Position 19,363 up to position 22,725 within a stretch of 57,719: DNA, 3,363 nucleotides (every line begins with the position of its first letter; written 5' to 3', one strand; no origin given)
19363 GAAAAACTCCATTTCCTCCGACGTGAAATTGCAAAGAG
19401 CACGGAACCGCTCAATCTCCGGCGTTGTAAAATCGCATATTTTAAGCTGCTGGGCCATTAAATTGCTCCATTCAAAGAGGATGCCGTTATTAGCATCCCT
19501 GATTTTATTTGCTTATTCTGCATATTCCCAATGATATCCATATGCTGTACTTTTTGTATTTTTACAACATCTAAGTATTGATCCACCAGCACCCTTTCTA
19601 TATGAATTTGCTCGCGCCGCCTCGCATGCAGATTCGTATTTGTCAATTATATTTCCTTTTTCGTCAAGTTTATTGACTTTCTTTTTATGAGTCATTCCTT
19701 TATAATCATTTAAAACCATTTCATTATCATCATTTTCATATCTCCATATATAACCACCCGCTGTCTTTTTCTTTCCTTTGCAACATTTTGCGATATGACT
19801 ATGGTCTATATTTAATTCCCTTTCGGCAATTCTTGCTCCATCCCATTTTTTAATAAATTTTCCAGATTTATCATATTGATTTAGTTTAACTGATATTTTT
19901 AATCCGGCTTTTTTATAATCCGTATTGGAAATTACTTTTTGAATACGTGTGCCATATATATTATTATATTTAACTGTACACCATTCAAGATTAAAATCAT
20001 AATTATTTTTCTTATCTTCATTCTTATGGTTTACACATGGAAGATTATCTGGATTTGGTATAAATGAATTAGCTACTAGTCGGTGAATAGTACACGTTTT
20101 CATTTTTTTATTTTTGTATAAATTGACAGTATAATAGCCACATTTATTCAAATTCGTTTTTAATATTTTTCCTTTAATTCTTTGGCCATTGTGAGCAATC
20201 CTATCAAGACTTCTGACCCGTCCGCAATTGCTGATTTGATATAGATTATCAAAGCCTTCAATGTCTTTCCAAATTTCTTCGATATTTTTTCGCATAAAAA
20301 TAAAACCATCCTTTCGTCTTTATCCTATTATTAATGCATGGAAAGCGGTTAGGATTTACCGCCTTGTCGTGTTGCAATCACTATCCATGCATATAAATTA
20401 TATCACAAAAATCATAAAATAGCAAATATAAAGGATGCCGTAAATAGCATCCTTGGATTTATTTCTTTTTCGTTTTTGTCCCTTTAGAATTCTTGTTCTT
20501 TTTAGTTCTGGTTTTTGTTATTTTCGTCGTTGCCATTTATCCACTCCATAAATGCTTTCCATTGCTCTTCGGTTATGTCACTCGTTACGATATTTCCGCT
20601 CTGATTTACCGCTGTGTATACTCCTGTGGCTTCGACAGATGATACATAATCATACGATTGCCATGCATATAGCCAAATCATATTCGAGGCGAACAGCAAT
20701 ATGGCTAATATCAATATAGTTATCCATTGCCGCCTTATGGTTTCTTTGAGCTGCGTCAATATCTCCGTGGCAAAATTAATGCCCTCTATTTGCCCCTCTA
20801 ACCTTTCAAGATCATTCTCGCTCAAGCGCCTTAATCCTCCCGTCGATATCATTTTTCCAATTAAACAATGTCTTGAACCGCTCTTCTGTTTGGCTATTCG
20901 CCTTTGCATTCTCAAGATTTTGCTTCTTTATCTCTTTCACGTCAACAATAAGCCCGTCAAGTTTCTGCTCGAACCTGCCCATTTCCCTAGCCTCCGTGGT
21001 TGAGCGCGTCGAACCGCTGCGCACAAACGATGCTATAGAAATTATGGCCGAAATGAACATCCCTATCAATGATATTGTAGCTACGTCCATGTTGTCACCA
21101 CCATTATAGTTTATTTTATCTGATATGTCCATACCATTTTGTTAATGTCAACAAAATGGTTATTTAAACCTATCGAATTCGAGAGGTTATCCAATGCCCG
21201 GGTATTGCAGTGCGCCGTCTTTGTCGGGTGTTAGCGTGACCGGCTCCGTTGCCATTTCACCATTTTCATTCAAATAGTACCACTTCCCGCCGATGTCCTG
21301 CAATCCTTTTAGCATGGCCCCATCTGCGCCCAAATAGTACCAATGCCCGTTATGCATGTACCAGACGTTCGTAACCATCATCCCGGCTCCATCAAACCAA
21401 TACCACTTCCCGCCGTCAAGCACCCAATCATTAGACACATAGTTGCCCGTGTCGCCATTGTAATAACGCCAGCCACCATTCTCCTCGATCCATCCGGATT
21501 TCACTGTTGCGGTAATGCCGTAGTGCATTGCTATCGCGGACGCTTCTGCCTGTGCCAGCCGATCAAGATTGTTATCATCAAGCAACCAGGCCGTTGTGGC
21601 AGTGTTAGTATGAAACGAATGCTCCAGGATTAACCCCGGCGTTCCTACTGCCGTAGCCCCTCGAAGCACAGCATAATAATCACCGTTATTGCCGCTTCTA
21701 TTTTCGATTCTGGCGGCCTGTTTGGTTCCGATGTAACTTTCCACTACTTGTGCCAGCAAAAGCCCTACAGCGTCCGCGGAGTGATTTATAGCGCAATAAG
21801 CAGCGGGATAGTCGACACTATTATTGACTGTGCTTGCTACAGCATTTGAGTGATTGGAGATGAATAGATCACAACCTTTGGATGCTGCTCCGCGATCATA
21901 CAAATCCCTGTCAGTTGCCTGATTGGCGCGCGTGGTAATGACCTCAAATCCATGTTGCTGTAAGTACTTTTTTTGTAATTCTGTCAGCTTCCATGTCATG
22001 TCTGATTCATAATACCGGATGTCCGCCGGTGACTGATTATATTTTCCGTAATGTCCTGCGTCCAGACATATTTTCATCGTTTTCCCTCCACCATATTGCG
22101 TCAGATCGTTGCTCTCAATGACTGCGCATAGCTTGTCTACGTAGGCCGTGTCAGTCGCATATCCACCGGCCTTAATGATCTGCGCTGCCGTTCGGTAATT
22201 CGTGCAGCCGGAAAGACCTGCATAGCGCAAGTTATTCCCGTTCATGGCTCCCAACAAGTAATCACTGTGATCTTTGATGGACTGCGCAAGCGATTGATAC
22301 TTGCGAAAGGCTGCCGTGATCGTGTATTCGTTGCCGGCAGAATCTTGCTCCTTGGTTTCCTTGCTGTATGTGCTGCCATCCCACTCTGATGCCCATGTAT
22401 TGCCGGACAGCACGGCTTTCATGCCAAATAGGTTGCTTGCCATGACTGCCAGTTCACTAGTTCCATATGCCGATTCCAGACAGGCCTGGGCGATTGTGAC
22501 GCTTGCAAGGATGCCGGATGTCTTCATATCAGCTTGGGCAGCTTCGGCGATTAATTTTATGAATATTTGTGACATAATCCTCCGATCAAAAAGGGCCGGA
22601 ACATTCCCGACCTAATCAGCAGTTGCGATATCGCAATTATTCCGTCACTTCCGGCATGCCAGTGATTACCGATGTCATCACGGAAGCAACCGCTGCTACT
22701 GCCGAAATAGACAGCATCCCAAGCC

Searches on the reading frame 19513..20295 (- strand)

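Call 88: search_protein_families(library=pfam, proteins=[window:19513-20295:-], max_evalue=0.01)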
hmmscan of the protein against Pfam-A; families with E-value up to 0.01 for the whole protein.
window:19513-20295:- (260 aa): 3 families
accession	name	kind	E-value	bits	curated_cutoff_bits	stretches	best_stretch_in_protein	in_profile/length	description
PF07463.16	NUMOD4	-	1.9e-19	70.1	23.4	1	7-60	1-49/49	NUMOD4 motif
PF07453.19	NUMOD1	-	1.8e-06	28.5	22.8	1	139-171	4-36/37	NUMOD1 domain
PF22083.2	I-HmuI_NUMOD-like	-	1.9e-05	24.6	27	1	148-184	9-45/46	DNA endonuclease I-HmuI-like, NUMOD-like domain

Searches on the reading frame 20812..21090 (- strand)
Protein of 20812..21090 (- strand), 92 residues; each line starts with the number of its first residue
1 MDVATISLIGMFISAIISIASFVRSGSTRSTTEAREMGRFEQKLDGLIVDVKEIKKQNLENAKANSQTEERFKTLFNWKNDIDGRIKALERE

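Call 88: search_protein_families(library=pfam, proteins=[window:20812-21090:-], max_evalue=0.01)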
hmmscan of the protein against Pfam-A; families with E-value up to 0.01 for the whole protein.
window:20812-21090:- (92 aa): 1 family
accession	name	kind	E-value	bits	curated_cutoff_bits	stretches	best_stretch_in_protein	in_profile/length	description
PF13314.11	DUF4083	-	0.00027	21.3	25.4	1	6-48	9-51/57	Domain of unknown function (DUF4083)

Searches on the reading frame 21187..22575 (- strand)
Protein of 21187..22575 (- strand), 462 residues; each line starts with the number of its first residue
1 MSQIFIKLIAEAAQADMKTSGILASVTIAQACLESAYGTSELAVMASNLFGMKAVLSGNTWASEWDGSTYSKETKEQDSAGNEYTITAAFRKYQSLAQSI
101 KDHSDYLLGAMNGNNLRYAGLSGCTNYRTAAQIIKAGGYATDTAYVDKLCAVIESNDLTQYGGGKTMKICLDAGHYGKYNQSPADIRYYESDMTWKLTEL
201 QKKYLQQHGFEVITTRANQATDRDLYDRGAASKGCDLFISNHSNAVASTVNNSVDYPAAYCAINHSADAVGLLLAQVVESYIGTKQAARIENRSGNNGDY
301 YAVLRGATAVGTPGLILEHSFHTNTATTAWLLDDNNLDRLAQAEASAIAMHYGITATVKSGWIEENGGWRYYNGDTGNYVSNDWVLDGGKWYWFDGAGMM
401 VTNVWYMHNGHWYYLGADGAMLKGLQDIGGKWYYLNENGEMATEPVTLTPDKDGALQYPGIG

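Call 48: search_dna_similar(query=window:21187-22575:-, collection=phages, mode=protein, max_evalue=1e-10, max_rows=12)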
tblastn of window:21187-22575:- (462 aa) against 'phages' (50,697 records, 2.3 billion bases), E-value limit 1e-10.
Records with a match: 184; places in all: 184; records where one place covers at least 80% of the query: 0.
Best place of each record, by identity: 60-80% 2; <60% 182.
By first word of the organism name: Streptococcus 82; Bacillus 20; Clostridium 17; Enterococcus 15; Listeria 14; Brevibacillus 12; Enterocloster 6; Butyrivibrio 5; Faecalibacterium 2; Staphylococcus 2; and 9 more.
By host as written in the record: Listeria monocytogenes 14; Brevibacillus laterosporus 12; - 12; Streptococcus pyogenes MGAS315 8; Enterococcus faecalis 6; Clostridium tetani ATCC 19406 4; Clostridium tetani C2 4; Butyrivibrio fibrisolvens DSM 3071 4; and 86 more.
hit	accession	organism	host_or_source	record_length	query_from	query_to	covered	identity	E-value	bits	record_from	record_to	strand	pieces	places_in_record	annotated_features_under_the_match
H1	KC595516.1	Brevibacillus phage Emery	Brevibacillus laterosporus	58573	5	361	77%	31.8%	2e-28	125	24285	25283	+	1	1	N-acetylmuramoyl-L-alanine amidase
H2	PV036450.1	Ruminococcus phage NatCom_38182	Ruminococcus bicirculans (ex Liu et al. ...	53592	6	161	34%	60.1%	2e-46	178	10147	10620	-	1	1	endolysin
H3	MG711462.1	Faecalibacterium phage FP_Epona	Faecalibacterium prausnitzii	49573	3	204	44%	42.8%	7e-35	144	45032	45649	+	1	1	endolysin, N-acetylglucosaminidase domain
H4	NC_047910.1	Faecalibacterium phage FP_Epona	Faecalibacterium prausnitzii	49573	3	204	44%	42.8%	7e-35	144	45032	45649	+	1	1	endolysin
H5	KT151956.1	Brevibacillus phage Osiris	Brevibacillus laterosporus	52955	2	168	36%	44.0%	2e-22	107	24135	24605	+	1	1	putative mannosyl-glycoprotein endo-beta-N-acetylglucosamidase | hypothetical protein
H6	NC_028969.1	Brevibacillus phage Osiris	Brevibacillus laterosporus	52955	2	168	36%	44.0%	2e-22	107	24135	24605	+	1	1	endolysin | hypothetical protein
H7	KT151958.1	Brevibacillus phage Powder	Brevibacillus laterosporus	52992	2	168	36%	44.0%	2e-22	107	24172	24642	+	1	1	mannosyl-glycoprotein endo-beta-N-acetlyglucosamidase | hypothetical protein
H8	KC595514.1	Brevibacillus phage Jimmer2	Brevibacillus laterosporus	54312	2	168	36%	44.0%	2e-22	107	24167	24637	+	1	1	mannosyl-glycoprotein endo-beta-N-acetylglucosamidase | hypothetical protein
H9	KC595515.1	Brevibacillus phage Jimmer1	Brevibacillus laterosporus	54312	2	168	36%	44.0%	2e-22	107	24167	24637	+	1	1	mannosyl-glycoprotein endo-beta-N-acetylglucosamidase | hypothetical protein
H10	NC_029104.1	Brevibacillus phage Jimmer1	Brevibacillus laterosporus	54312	2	168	36%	44.0%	2e-22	107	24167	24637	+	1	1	endolysin | hypothetical protein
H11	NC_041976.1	Brevibacillus phage Jimmer2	Brevibacillus laterosporus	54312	2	168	36%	44.0%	2e-22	107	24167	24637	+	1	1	endolysin | hypothetical protein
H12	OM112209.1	Bacillus phage PK1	Bacillus sp. (in: Bacteria)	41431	5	225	48%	31.6%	4e-16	87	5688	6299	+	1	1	none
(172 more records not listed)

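Call 82: find_related_loci(query=window:21187-22575:-, collection=viral_contigs, flank=10000)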
Query window:21187-22575:- (462 aa) in viral_contigs; peptide patterns used: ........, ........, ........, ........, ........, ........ (x = any residue, [..] = any of these).
32 stretches matched a pattern; 30 encode a relative of the query (tblastn E <= 1e-3); 30 distinct loci.
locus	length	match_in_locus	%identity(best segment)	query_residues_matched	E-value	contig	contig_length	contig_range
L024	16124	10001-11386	96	1-462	0e+0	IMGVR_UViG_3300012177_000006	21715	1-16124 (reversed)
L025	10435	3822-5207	95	1-462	0e+0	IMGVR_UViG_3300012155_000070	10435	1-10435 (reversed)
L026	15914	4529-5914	94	1-462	0e+0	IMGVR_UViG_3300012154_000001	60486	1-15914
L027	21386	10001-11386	94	1-462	0e+0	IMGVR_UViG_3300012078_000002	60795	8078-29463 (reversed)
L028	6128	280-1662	94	1-461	0e+0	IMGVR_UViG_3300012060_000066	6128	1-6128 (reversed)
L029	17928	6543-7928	93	1-462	0e+0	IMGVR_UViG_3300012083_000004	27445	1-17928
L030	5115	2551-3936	92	1-462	0e+0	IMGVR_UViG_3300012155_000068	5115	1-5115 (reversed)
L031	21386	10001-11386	95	1-462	0e+0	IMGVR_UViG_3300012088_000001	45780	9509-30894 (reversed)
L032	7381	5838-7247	91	1-462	0e+0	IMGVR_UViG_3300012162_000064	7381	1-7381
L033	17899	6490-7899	89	1-462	0e+0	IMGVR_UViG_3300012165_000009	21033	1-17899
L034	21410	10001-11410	88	1-462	0e+0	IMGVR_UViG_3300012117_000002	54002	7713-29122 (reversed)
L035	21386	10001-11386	96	1-462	0e+0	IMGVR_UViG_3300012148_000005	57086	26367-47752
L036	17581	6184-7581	86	5-462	0e+0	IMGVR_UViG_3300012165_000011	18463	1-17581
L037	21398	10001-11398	86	5-462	0e+0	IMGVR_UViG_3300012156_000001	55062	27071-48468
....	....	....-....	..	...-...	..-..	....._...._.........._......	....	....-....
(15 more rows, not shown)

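Call 88: search_protein_families(library=pfam, proteins=[L033:8693-8905:+], max_evalue=0.01)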
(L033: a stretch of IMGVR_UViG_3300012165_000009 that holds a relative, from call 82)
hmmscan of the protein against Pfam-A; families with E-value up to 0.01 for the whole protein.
L033:8693-8905:+ (70 aa): 0 families
